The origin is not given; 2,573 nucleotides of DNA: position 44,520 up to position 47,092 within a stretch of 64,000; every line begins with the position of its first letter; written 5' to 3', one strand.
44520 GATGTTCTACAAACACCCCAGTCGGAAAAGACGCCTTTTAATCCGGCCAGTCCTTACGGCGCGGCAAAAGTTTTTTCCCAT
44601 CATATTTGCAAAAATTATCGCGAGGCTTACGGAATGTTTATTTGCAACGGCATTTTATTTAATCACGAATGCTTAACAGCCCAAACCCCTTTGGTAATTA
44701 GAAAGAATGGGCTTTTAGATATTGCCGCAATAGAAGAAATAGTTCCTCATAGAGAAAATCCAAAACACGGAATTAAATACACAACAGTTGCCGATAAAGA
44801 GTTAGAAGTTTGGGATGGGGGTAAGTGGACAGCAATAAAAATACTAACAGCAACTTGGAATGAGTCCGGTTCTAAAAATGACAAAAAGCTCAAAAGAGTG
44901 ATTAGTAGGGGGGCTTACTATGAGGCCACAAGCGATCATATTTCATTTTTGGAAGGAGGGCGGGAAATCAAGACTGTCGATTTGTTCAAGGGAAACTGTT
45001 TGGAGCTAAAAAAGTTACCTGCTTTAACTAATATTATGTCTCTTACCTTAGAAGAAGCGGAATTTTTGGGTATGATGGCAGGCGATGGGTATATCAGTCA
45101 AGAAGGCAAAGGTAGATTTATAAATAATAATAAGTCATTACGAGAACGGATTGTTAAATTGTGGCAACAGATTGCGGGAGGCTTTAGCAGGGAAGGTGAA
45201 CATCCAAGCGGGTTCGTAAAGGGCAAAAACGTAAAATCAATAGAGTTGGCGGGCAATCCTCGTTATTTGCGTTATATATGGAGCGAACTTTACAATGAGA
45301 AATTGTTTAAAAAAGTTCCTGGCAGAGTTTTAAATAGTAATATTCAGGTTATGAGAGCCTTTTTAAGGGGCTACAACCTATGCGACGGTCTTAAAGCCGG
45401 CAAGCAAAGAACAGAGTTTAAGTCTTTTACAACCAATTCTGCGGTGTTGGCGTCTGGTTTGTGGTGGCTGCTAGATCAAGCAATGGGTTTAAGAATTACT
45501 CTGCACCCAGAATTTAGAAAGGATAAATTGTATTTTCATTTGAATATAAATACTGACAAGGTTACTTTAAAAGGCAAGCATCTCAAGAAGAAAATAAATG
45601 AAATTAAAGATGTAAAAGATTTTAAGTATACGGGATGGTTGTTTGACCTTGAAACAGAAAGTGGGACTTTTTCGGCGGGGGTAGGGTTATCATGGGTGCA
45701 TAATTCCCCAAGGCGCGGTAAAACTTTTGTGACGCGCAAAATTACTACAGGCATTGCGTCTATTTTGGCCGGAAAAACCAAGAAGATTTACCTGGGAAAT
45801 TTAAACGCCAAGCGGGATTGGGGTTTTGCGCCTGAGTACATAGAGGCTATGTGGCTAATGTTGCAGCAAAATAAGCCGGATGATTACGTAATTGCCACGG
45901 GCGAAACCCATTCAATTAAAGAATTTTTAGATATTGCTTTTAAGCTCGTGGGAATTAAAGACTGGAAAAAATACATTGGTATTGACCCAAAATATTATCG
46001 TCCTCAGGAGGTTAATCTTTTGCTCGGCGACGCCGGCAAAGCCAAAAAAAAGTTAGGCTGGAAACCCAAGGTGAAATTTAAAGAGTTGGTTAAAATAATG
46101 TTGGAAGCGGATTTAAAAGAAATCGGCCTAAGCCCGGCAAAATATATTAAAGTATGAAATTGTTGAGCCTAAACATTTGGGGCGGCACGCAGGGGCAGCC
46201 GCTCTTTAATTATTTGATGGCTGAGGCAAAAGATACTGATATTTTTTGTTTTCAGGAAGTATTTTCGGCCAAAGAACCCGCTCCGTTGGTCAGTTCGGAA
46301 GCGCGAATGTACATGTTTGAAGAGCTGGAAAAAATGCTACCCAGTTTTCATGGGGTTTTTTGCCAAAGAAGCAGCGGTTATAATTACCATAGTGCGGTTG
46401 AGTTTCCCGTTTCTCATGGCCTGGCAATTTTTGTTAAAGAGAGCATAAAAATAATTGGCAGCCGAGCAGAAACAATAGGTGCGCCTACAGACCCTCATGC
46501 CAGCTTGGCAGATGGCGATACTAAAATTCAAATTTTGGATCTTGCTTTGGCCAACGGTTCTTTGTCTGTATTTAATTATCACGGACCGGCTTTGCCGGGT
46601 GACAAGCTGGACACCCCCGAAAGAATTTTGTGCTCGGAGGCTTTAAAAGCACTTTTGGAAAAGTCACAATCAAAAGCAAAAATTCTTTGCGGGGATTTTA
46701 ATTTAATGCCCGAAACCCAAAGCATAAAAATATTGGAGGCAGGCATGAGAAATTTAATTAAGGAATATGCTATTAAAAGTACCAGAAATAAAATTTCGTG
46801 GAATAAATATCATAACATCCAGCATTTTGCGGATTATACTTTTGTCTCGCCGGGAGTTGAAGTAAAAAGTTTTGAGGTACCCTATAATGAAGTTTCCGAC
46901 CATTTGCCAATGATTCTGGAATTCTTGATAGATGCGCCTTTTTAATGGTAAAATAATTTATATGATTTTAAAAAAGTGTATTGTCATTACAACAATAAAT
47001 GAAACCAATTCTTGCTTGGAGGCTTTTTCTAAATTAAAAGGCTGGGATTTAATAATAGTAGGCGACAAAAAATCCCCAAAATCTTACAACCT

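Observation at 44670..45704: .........-type intein inside GDP-mannose 4,6-dehydratase (gmd)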

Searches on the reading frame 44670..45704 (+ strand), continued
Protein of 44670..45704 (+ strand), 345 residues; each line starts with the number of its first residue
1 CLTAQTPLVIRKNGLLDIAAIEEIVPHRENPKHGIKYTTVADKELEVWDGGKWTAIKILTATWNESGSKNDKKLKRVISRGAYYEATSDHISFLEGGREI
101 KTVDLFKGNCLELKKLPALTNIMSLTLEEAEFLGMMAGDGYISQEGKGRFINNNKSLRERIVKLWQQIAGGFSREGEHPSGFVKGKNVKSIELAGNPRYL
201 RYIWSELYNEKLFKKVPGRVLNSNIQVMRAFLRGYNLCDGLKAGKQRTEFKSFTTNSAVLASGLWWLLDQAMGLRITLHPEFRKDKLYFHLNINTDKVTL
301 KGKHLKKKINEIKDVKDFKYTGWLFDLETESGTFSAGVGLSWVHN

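Call 28: find_related_loci(query=A1, collection=genome_contigs, flank=3000)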
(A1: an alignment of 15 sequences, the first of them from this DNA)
Query A1 (345 aa) in genome_contigs; peptide patterns used: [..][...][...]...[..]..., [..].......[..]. (x = any residue, [..] = any of these).
301 stretches matched a pattern; 199 encode a relative of the query (tblastn E <= 1e-3); the best 80 are kept; 80 distinct loci.
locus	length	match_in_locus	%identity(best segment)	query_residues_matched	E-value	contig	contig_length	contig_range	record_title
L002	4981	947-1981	83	1-345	0e+0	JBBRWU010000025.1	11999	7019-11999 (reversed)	MAG: Candidatus Doudnabacteria bacterium isolate La4_metabat2.076 La4_metabat2.076_K_2546686_L_11999_cov_13.9971, whole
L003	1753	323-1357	58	1-345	3e-150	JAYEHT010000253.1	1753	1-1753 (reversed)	MAG: Candidatus Aerophobetes bacterium isolate MAG210 MAG210_253, whole genome shotgun sequence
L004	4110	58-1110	42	1-345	2e-91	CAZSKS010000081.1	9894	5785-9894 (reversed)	MAG TPA_asm: uncultured Gemmatimonadota bacterium isolate SRP195330_co1_41 genome assembly, contig: NODE_6653_length_989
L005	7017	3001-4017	39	1-345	2e-67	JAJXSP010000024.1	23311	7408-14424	MAG: Myxococcales bacterium isolate BP4.bin10 NODE_2317_length_23311_cov_1.605159, whole genome shotgun sequence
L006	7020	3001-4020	37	1-345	2e-63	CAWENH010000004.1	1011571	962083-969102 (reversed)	MAG: uncultured Chloroflexia bacterium isolate MFD02581.bin.2.57 genome assembly, contig: contig_32482, whole genome sho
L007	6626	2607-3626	37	1-345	5e-63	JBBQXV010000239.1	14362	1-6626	MAG: Polyangiales bacterium isolate Co_metawrap_2134 Cmw_2134_k141_29602069_length_14362_cov_8.0000, whole genome shotgu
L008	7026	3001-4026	37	1-345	4e-62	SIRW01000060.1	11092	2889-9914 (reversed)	MAG: Actinobacteria bacterium isolate ZMQR.bins.8 contig060, whole genome shotgun sequence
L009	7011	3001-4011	37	1-345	8e-62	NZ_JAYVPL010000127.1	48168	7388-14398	MAG: Armatimonas sp. isolate GL72_DN_metabinner_2 GL72_DN_metabinner_2_126, whole genome shotgun sequence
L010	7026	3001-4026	37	1-345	3e-61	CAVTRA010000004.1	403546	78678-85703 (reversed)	MAG: uncultured Solirubrobacteraceae bacterium isolate MFD02248.bin.1.122 genome assembly, contig: contig_18098, whole g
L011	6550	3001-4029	38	1-345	8e-61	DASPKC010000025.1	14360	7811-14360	MAG TPA_asm: Baekduia sp. isolate SMAG_U12026 k141_1495450, whole genome shotgun sequence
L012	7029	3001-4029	35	1-345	7e-61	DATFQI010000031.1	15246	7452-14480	MAG TPA_asm: Solirubrobacteraceae bacterium isolate SMAG_U9325 k141_204416, whole genome shotgun sequence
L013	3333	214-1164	39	22-345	3e-61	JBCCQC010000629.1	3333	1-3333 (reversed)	MAG: Chloroflexota bacterium isolate P01_D01_bin.143 k141_2549885_length_3333_cov_9.0000, whole genome shotgun sequence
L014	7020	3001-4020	37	1-345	9e-61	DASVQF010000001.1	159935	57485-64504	MAG TPA_asm: Pyrinomonadaceae bacterium isolate SMAG_U3200 k141_53282, whole genome shotgun sequence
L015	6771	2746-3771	36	1-345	1e-60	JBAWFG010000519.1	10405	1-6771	MAG: Solirubrobacteraceae bacterium isolate MFD05706_ilm_asm_bin11 k127_96896, whole genome shotgun sequence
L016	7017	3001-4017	36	1-345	1e-60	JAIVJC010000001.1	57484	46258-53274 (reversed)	MAG: Acidobacteria bacterium isolate MAG11 MTG11_449, whole genome shotgun sequence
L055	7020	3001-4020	36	1-345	2e-54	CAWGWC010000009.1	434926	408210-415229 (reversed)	MAG: uncultured Thermoleophilaceae bacterium isolate MFD02360.bin.1.334 genome assembly, contig: contig_19638, whole gen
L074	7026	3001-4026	35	1-345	1e-53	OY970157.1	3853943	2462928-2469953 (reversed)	MAG: uncultured Solirubrobacteraceae bacterium isolate MFD09671.bin.c.3 genome assembly, chromosome: 1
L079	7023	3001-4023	34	2-345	3e-53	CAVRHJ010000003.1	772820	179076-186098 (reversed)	MAG: uncultured Solirubrobacteraceae bacterium isolate MFD05521.bin.2.132 genome assembly, contig: contig_32685, whole g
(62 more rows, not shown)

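Call 36: predict_structure(alignment_id=A1)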
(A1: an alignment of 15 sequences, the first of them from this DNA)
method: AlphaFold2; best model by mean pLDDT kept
length: 345 residues; sequences in the alignment: 15
mean_pLDDT: 88.5   pTM: 0.89
mean pLDDT of the five models: 88.5, 88.2, 87.1, 86.3, 85.6
residues with pLDDT >= 90: 230; 70-90: 85; 50-70: 23; < 50: 7
segments of 3 or more residues with pLDDT < 50: 240-246
pLDDT, mean of each block of 10 residues (from residue 1): 94 94 85 76 87 86 68 90 94 95 97 91 94 96 95 92 96 93 86 96 95 95 96 81 49 91 94 90 90 71 79 94 89 93 86
secondary structure, 60 per line:
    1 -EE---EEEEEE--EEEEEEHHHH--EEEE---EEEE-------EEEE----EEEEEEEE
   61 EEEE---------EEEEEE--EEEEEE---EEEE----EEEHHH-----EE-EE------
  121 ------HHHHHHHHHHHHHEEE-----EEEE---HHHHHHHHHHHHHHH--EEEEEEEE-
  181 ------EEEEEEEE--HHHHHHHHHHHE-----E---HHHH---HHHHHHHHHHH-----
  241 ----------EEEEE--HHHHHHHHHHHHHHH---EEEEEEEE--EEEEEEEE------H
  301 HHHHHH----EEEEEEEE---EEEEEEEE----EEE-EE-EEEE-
elements in order: E7-12 E15-20 H21-24 E27-30 E34-37 E45-48 E53-64 E74-79 E82-87 E91-94 E99-101 H127-139 E140-142 E148-151 H155-169 E172-179 E187-194 H197-207 H218-221 H225-235 E251-255 H258-272 E276-283 E286-293 H300-306 E311-318 E322-329 E334-336 E341-344

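Call 38: search_protein_representatives(alignment_id=A1)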
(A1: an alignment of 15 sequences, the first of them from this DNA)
Query: 15 sequences, 342 profile positions. Proteins with E-value up to 0.001 (for the whole library): 4939; up to 1e-10: 1498; up to 1e-30: 204. The best 150 are listed.
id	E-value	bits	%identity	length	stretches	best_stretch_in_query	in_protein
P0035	1.2e-119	415.8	-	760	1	1-342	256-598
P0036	3.3e-115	401.3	-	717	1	1-342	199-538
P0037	2.5e-112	391.8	-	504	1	71-342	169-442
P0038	5.5e-111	387.4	-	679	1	1-342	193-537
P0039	2.2e-108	378.9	-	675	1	1-342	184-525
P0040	8.4e-103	360.5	-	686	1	1-342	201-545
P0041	1.3e-93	330.3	-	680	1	1-342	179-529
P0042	2.4e-90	319.5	-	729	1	1-342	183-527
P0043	4.0e-84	299.1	-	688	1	1-342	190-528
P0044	9.1e-83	294.6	-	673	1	1-342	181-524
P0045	6.2e-82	291.9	-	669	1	1-342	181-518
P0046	1.1e-80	287.8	-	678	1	1-342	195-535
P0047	1.3e-80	287.5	-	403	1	160-342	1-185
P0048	1.3e-80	287.5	-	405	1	71-342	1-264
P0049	7.2e-79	281.8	-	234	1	110-338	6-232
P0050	5.4e-77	275.6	-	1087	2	1-342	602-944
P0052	1.6e-72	261.0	-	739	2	1-299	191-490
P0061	1.3e-65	238.2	-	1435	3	1-342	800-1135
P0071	6.3e-61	222.8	-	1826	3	1-342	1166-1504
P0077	1.1e-59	218.7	-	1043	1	1-342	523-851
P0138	2.2e-42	161.8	-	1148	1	4-342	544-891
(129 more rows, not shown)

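Call 39: search_protein_families(library=pfam, proteins=[P0035, P0036, P0050, P0061, P0071, P0077, P0052, P0138], max_evalue=0.00001)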
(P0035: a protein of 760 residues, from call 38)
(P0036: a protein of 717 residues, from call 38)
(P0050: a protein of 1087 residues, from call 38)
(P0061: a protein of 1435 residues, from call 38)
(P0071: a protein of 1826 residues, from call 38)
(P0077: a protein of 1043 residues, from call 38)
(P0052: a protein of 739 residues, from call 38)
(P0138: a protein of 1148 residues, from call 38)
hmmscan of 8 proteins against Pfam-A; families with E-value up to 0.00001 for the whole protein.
P0035 (760 aa): 4 families
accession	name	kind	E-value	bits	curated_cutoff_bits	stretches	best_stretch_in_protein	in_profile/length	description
PF16363.11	GDP_Man_Dehyd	-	6.2e-98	328.8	27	2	60-257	1-186/332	GDP-mannose 4,6 dehydratase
PF01370.27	Epimerase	-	1e-51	176.1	20.9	2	59-256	1-174/240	NAD dependent epimerase/dehydratase family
PF14528.11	LAGLIDADG_3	-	4.9e-09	36.8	22.5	0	386-443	4-62/82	LAGLIDADG-like domain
PF04321.23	RmlD_sub_bind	-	5.7e-06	26.1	27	0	58-175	2-92/287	RmlD substrate binding domain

P0036 (717 aa): 4 families
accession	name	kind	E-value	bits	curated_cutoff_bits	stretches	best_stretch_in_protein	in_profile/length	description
PF16363.11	GDP_Man_Dehyd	-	9.3e-68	229.6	27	2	25-200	1-186/332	GDP-mannose 4,6 dehydratase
PF01370.27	Epimerase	-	1.7e-42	145.9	20.9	2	24-198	1-173/240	NAD dependent epimerase/dehydratase family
PF14528.11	LAGLIDADG_3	-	5.7e-16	59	22.5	1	426-493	4-78/82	LAGLIDADG-like domain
PF04321.23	RmlD_sub_bind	-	4.7e-07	29.6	27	1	23-174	2-131/287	RmlD substrate binding domain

P0050 (1087 aa): 5 families
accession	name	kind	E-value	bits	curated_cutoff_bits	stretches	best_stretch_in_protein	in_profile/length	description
PF16363.11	GDP_Man_Dehyd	-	1.7e-95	320.8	27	3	927-1073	167-330/332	GDP-mannose 4,6 dehydratase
PF01370.27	Epimerase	-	4e-46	157.8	20.9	3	4-125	1-115/240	NAD dependent epimerase/dehydratase family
PF14890.11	Intein_splicing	-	6.3e-12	46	35.8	1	155-395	21-96/155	Intein splicing domain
PF14528.11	LAGLIDADG_3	-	1.9e-07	31.7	22.5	0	722-780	3-61/82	LAGLIDADG-like domain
PF02719.21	Polysacc_synt_2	-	2e-06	27.6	20.2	1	5-114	2-118/293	Polysaccharide biosynthesis protein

P0061 (1435 aa): 4 families
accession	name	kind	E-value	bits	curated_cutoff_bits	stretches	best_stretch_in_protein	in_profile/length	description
PF00136.26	DNA_pol_B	-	1e-37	130.5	23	3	1135-1259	228-368/453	DNA polymerase family B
PF14890.11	Intein_splicing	-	3.4e-21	76.1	35.8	1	272-750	3-155/155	Intein splicing domain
PF14528.11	LAGLIDADG_3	-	4.1e-07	30.6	22.5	0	526-575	3-55/82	LAGLIDADG-like domain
PF05204.19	Hom_end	-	1e-06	29.3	21.1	0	1018-1084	2-70/110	Homing endonuclease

P0071 (1826 aa): 5 families
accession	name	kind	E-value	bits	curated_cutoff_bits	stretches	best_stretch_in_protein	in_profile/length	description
PF00136.26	DNA_pol_B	-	3.8e-63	214.3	23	3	455-651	2-168/453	DNA polymerase family B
PF03104.25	DNA_pol_B_exo1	-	2.5e-42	145.4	23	1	139-377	2-242/242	DNA polymerase family B, exonuclease domain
PF14890.11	Intein_splicing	-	4.3e-14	53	35.8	1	696-1116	37-155/155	Intein splicing domain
PF05204.19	Hom_end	-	9.4e-08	32.6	21.1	0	1384-1453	1-72/110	Homing endonuclease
PF14528.11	LAGLIDADG_3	-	1.4e-07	32.1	22.5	0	1297-1372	6-80/82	LAGLIDADG-like domain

P0077 (1043 aa): 3 families
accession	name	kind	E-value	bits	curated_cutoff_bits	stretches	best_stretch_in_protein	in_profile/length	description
PF16363.11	GDP_Man_Dehyd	-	6.5e-91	305.7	27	4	17-137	1-128/332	GDP-mannose 4,6 dehydratase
PF01370.27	Epimerase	-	2.6e-43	148.6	20.9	3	16-140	1-117/240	NAD dependent epimerase/dehydratase family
PF14890.11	Intein_splicing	-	1.1e-11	45.2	35.8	1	156-456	14-149/155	Intein splicing domain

P0052 (739 aa): 2 families
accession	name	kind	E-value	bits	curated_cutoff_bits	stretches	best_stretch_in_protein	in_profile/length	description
PF16363.11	GDP_Man_Dehyd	-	2.8e-141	471.2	27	2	6-195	1-189/332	GDP-mannose 4,6 dehydratase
PF01370.27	Epimerase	-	2.4e-67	227.3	20.9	2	5-190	1-173/240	NAD dependent epimerase/dehydratase family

P0138 (1148 aa): 4 families
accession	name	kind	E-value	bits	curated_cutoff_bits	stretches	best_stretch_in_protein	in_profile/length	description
PF00136.26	DNA_pol_B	-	9.5e-19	67.9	23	1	926-1078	251-411/453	DNA polymerase family B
PF14528.11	LAGLIDADG_3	-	2e-14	54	22.5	1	665-731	3-68/82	LAGLIDADG-like domain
PF14890.11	Intein_splicing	-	8.1e-09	35.9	35.8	1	559-891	10-155/155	Intein splicing domain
PF03104.25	DNA_pol_B_exo1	-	2.3e-07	30.9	23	1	124-309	63-242/242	DNA polymerase family B, exonuclease domain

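Call 40: fold_search(model_id=the predicted structure, library=pdb)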
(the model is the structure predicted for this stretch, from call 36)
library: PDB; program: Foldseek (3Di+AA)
matches with E <= 10: 664; with E <= 0.001: 34
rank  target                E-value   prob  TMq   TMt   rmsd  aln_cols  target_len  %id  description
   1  7qsu                  5.7e-19  1.00  0.63  0.60   8.1       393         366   18  Crystal structure of homing endonuclease-associated TliVMA intein (C1A, d333-339) (released 2022-03-30)
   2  7qss                  3.4e-18  1.00  0.64  0.53   7.5       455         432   17  Crystal structure of homing endonuclease-associated TliVMA intein (C1A) (released 2022-03-30)
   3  7qst                  3.3e-17  1.00  0.56  0.54   8.0       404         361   17  Crystal structure of homing endonuclease-associated PhoVMA intein (C1A) (released 2022-03-30)
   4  2cw7                  1.6e-15  1.00  0.63  0.43   9.3       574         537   13  Crystal structure of intein homing endonuclease II (released 2006-04-18)
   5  1dq3                  1.1e-13  1.00  0.54  0.44   8.8       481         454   11  CRYSTAL STRUCTURE OF AN ARCHAEAL INTEIN-ENCODED HOMING ENDONUCLEASE PI-PFUI (released 2000-07-05)
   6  1vde_A                2.3e-11  1.00  0.43  0.37   9.3       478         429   12  PI-SCEI, A HOMING ENDONUCLEASE WITH PROTEIN SPLICING ACTIVITY (released 1998-04-08)
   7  1vde_B                3.8e-11  1.00  0.42  0.35  10.0       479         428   12  PI-SCEI, A HOMING ENDONUCLEASE WITH PROTEIN SPLICING ACTIVITY (released 1998-04-08)
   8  1jva_B                6.6e-10  1.00  0.40  0.34  10.9       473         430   11  CRYSTAL STRUCTURE OF THE VMA1-DERIVED ENDONUCLEASE BEARING THE N AND C EXTEIN PROPEPTIDES (released 2002-08-29)
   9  1ef0_A                1.5e-09  1.00  0.42  0.35   9.6       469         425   12  CRYSTAL STRUCTURE OF PI-SCEI MINIPRECURSOR (released 2000-06-07)
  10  1lws_A                8.3e-09  1.00  0.39  0.34   9.7       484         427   11  Crystal structure of the intein homing endonuclease PI-SceI bound to its recognition sequence (released 2002-09-27)
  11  1um2_A                4.0e-08  1.00  0.38  0.33  10.9       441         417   12  Crystal Structure of the Vma1-Derived Endonuclease with the Ligated Extein Segment (released 2004-09-22)
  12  1dfa                  3.8e-07  1.00  0.41  0.36  10.1       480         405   12  CRYSTAL STRUCTURE OF PI-SCEI IN C2 SPACE GROUP (released 1999-12-08)
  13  3oor_A                5.4e-06  1.00  0.32  0.45   6.2       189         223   14  I-SceI mutant (K86R/G100T)complexed with C/G+4 DNA substrate (released 2010-11-17)
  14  1r7m_A                6.4e-06  1.00  0.32  0.44   6.0       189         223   16  The homing endonuclease I-SceI bound to its DNA recognition region (released 2004-10-26)
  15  5a0m_B                1.8e-05  1.00  0.32  0.45   6.0       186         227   13  THE CRYSTAL STRUCTURE OF I-SCEI IN COMPLEX WITH ITS TARGET DNA IN THE PRESENCE OF MN (released 2016-05-04)
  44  2lwy_MODEL_1_A        4.9e-02  0.98  0.20  0.46  10.9       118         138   15  Solution Structure of Bacterial Intein-Like domain from Clostridium thermocellum (released 2013-05-08)
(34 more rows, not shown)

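Call 61: find_related_loci(query=A1, collection=viral_contigs, flank=3000)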
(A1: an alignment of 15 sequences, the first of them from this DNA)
Query A1 (345 aa) in viral_contigs; peptide patterns used: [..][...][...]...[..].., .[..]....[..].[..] (x = any residue, [..] = any of these).
122 stretches matched a pattern; 34 encode a relative of the query (tblastn E <= 1e-3); 34 distinct loci.
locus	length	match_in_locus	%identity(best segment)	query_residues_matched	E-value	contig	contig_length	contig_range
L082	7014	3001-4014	52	1-345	2e-108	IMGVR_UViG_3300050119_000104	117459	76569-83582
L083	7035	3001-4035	50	1-345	2e-108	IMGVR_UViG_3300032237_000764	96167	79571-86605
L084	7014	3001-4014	47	1-345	5e-93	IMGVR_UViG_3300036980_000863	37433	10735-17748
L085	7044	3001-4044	37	1-345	1e-58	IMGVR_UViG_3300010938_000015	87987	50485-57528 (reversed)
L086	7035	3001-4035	35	1-345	1e-58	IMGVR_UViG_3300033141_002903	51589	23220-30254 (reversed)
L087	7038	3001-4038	34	1-345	1e-55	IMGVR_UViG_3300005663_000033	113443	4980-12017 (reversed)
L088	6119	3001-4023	34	1-345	1e-54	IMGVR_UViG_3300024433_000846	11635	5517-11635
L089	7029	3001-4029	35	1-345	2e-52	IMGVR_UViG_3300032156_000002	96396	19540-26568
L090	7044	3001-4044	32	1-345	3e-49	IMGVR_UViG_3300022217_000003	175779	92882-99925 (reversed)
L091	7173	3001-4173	32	2-345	5e-49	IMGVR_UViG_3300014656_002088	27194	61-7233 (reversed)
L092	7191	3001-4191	29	7-345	1e-46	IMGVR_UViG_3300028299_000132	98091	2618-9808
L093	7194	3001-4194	31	6-345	6e-47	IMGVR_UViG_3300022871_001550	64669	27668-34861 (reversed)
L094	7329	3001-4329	29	7-345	5e-45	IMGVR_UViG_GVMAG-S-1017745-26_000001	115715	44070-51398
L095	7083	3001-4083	29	2-345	6e-45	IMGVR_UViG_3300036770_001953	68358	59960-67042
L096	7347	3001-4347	28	2-345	2e-43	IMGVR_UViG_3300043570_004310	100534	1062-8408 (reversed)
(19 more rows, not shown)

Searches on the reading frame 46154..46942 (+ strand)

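Call 50: search_protein_families(library=pfam, proteins=[window:46154-46942:+], max_evalue=0.0001)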
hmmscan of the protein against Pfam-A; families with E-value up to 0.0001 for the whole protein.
window:46154-46942:+ (263 aa): 1 family
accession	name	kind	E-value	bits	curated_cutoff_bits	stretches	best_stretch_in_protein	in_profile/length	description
PF03372.29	Exo_endo_phos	-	8e-15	55.6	24.5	1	4-250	1-225/225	Endonuclease/Exonuclease/phosphatase family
